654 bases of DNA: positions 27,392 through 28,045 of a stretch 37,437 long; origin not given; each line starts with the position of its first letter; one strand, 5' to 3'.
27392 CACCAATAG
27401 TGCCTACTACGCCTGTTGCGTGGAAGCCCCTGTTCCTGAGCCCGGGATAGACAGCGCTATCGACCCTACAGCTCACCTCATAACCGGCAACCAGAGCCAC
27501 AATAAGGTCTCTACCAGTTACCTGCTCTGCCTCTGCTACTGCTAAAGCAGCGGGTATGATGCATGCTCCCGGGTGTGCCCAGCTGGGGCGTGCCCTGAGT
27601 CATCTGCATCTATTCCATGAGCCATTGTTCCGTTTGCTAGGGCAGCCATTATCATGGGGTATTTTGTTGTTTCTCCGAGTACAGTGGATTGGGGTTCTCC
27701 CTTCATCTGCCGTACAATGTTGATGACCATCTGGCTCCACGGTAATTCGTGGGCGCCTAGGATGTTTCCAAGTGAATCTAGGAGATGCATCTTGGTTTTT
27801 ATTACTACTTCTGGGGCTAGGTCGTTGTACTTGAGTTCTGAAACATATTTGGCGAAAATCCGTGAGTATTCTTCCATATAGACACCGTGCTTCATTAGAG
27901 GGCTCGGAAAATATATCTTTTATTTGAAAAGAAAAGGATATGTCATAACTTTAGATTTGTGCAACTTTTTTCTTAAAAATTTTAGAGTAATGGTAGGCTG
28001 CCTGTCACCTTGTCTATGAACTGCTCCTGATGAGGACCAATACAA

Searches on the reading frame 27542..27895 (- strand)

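Call 7: search_protein_families(library=pfam, proteins=[window:27542-27895:-], max_evalue=0.01)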
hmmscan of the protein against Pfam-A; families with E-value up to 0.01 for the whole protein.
window:27542-27895:- (117 aa): 1 family
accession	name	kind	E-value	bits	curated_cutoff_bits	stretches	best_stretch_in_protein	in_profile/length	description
PF03972.19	MmgE_PrpD_N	-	1.6e-22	80.3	32.1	1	14-107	3-96/244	MmgE/PrpD N-terminal domain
